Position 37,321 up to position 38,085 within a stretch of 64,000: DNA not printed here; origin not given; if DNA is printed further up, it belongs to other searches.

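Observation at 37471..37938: ComK-family gene inserted between dnaN and recF, the slot normally held by the S4-domain gene yaaA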

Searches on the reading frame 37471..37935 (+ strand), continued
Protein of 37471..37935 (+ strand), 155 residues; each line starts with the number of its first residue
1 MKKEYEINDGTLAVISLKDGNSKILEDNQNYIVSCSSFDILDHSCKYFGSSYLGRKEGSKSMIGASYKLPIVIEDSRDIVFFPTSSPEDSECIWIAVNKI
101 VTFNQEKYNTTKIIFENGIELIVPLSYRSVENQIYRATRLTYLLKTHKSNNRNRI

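Call 37: find_related_loci(query=A2, collection=metagenome_contigs, flank=3500)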
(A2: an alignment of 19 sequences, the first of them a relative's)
Query A2 (155 aa) in metagenome_contigs; peptide patterns used: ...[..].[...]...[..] (x = any residue, [..] = any of these).
204 stretches matched a pattern; 175 encode a relative of the query (tblastn E <= 1e-3); the best 80 are kept; 80 distinct loci.
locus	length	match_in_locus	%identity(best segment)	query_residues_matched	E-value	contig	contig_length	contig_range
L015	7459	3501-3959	67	1-153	3e-70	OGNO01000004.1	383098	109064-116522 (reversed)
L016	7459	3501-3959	67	1-153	3e-70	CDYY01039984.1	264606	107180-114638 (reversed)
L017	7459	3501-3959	67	1-153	3e-70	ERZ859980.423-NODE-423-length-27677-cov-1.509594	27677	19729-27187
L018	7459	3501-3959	67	1-153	3e-70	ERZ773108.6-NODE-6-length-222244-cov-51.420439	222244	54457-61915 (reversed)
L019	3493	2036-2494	67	1-153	3e-70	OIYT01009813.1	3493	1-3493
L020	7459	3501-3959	67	1-153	3e-70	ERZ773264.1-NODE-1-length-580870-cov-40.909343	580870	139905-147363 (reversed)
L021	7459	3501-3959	67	1-153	3e-70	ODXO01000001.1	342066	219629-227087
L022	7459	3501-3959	67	1-153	3e-70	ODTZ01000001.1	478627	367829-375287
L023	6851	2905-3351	68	3-151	8e-68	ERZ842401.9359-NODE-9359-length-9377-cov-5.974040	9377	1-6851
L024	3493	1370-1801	67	1-144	7e-68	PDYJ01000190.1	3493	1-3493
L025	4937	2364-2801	64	5-150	5e-66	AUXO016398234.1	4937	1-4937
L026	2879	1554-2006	58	4-154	3e-62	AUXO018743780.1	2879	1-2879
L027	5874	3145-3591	59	4-152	8e-61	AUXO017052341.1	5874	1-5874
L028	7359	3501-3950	49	5-152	2e-51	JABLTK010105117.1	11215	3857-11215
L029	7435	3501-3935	50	4-148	5e-50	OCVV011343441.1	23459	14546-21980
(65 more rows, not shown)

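Call 40: find_encoding_contigs(protein=P0127, flank=4000, max_places=2)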
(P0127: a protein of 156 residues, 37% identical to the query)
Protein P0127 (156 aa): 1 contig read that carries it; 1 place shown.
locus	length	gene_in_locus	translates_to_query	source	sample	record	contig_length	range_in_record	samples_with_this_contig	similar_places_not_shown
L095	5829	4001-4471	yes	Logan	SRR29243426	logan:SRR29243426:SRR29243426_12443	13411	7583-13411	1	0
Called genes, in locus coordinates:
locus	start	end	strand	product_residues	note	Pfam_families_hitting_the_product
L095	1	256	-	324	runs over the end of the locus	PF02096:60KD_IMP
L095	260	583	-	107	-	PF00825:Ribonuclease_P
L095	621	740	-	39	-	PF00468:Ribosomal_L34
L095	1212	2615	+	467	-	PF11638:DnaA_N, PF00308:Bac_DnaA, PF00004:AAA (weak), PF01695:IstB_IS21 (weak), PF13173:AAA_14 (faint), PF08299:Bac_DnaA_C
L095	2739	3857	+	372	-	PF00712:DNA_pol3_beta, PF02767:DNA_pol3_beta_2 (weak), PF00712:DNA_pol3_beta, PF02767:DNA_pol3_beta_2, PF02768:DNA_pol3_beta_3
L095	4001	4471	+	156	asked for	PF06338:ComK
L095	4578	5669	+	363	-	PF02463:SMC_N, PF13175:AAA_15, PF13476:AAA_23, PF13304:AAA_21 (weak)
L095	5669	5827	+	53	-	?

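Call 42: find_encoding_contigs(protein=P0217, flank=4000, max_places=2)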
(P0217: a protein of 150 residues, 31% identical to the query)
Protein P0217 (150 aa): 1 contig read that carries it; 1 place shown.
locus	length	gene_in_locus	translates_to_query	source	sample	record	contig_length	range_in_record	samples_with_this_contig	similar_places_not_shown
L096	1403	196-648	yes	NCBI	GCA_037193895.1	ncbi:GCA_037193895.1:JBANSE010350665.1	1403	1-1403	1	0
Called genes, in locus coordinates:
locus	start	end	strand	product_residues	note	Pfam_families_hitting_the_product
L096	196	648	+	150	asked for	PF06338:ComK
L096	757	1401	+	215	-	?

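Call 43: find_encoding_contigs(protein=P0203, flank=4000, max_places=2)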
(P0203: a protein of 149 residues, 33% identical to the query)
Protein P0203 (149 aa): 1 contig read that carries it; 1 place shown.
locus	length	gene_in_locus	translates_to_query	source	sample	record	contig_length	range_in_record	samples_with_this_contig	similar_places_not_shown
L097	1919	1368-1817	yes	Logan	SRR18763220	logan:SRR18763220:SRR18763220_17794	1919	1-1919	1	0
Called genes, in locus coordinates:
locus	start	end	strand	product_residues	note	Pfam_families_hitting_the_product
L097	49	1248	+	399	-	PF00712:DNA_pol3_beta, PF02767:DNA_pol3_beta_2, PF02768:DNA_pol3_beta_3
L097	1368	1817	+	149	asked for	PF06338:ComK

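Call 44: find_encoding_contigs(protein=P0139, flank=4000, max_places=2)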
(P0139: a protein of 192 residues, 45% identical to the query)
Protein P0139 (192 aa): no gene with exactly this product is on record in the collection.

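Call 69: predict_structure(alignment_id=A1)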
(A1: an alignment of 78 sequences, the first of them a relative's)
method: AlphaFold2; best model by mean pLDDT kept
length: 155 residues; sequences in the alignment: 78
mean_pLDDT: 95.1   pTM: 0.89
mean pLDDT of the five models: 95.1, 94.6, 94.5, 94.4, 93.8
residues with pLDDT >= 90: 143; 70-90: 10; 50-70: 2; < 50: 0
segments of 3 or more residues with pLDDT < 50: none
pLDDT, mean of each block of 10 residues (from residue 1): 88 96 96 96 97 97 94 95 94 98 97 98 98 97 93 77
secondary structure, 60 per line:
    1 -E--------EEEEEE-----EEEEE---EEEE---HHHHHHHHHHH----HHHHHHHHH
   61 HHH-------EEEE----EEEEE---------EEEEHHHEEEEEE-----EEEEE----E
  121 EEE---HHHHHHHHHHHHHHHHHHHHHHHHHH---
elements in order: E11-16 E22-26 E30-33 H37-47 H52-63 E71-74 E79-83 E93-96 E100-105 E111-115 E120-123 H127-152

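Call 72: fold_search(model_id=the predicted structure, library=pdb)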
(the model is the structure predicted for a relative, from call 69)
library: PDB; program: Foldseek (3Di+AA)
matches with E <= 10: 1014; with E <= 0.001: 0
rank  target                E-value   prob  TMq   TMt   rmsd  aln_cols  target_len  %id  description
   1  3d6w_B                1.2e-02  1.00  0.39  0.52   5.5       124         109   13  LytTr DNA-binding domain of putative methyl-accepting/DNA response regulator from Bacillus cereus. (released 2008-07-15)
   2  3d6w_A                1.5e-02  0.99  0.36  0.48   6.1       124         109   13  LytTr DNA-binding domain of putative methyl-accepting/DNA response regulator from Bacillus cereus. (released 2008-07-15)
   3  3ulc                  2.0e-02  0.63  0.23  0.30   8.4        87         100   16  Crystal structure of the pleckstrin homology domain of Saccharomyces cerevisiae Avo1, a TORC2 subunit, in the P3121 crys (released 2012-04-11)
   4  3ulb_A                4.7e-02  0.57  0.22  0.29   6.7        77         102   17  Crystal structure of the pleckstrin homology domain of Saccharomyces cerevisiae Avo1, a TORC2 subunit, in the P212121  (released 2012-04-11)
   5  8qcf_I                5.0e-02  0.28  0.24  0.17  12.6       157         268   12  yeast cytoplasmic exosome-Ski2 complex degrading a RNA substrate (released 2024-01-10)
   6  4cbv_D                7.0e-02  0.77  0.35  0.24   6.8       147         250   12  X-ray structure of full-length ComE from Streptococcus pneumoniae. (released 2014-02-12)
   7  4ifd_H                7.9e-02  0.23  0.25  0.16  13.0       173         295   13  Crystal structure of an 11-subunit eukaryotic exosome complex bound to RNA (released 2013-02-06)
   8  3tvv_B                8.3e-02  0.33  0.28  0.20  12.9       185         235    8  Structure of the tandem PH domains of Rtt106 (residues 68-315) (released 2012-02-01)
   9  4xqn_A                8.8e-02  0.97  0.40  0.59   5.9       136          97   12  Crystal structure of AgrA LytTR domain in complex with promoters (released 2016-04-06)
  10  4cbv_C                9.4e-02  0.92  0.42  0.28   6.1       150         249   12  X-ray structure of full-length ComE from Streptococcus pneumoniae. (released 2014-02-12)
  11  4cbv_E                9.9e-02  0.93  0.36  0.25   4.7       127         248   14  X-ray structure of full-length ComE from Streptococcus pneumoniae. (released 2014-02-12)
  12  4cbv_A                9.9e-02  0.92  0.38  0.26   5.3       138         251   13  X-ray structure of full-length ComE from Streptococcus pneumoniae. (released 2014-02-12)
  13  5okz_l                9.9e-02  0.13  0.19  0.14  13.8       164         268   12  Crystal Strucrure of the Mpp6 Exosome complex (released 2017-08-30)
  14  5okz_H                1.1e-01  0.21  0.24  0.17  12.4       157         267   12  Crystal Strucrure of the Mpp6 Exosome complex (released 2017-08-30)
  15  6rji                  1.1e-01  0.14  0.16  0.14  13.6       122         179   11  X-ray structure of the elongation factor P of S. aureus (released 2020-04-01)
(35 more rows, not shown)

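Call 73: list_cluster_members(proteins=[P0001, P0003, P0010, P0042, P0058, P0069, P0076, P0085, P0127, P0217])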
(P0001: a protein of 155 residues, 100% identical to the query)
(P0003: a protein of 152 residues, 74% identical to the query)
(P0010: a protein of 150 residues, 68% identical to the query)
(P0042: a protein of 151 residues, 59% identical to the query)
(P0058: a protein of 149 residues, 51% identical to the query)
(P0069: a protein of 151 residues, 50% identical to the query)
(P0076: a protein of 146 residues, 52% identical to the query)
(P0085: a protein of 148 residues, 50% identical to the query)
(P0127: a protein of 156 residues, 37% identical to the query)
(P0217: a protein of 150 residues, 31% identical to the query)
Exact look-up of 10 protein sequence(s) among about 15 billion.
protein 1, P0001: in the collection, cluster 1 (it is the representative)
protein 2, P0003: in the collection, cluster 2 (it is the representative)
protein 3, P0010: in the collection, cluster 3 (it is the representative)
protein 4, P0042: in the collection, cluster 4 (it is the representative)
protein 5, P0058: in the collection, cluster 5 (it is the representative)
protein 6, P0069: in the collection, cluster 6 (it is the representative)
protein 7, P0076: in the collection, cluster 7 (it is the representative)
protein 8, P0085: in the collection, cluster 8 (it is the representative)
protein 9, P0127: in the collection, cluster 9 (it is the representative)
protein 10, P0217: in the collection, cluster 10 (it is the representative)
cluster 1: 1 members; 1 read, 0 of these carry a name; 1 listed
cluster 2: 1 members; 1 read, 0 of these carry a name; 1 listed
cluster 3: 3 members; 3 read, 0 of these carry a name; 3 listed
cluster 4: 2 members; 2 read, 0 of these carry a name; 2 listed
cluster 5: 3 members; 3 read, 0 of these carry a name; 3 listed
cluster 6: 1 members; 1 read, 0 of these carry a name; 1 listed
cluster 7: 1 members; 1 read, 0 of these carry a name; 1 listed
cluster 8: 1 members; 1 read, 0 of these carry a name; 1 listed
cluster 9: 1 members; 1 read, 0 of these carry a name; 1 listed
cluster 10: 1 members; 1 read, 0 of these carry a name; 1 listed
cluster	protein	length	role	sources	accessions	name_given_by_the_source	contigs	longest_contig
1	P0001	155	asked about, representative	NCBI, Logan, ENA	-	-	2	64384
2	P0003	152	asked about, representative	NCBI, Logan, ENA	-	-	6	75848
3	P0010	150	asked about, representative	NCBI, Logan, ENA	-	-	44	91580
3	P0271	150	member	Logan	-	-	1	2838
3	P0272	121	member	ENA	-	-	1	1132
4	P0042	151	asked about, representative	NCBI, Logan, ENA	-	-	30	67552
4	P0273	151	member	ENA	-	-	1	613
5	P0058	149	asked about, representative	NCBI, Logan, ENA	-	-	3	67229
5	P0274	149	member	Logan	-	-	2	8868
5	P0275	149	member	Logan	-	-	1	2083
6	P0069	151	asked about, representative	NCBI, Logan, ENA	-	-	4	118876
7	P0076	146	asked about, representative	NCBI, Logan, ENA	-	-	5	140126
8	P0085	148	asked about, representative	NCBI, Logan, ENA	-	-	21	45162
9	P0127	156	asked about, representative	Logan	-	-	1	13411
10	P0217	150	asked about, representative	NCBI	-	-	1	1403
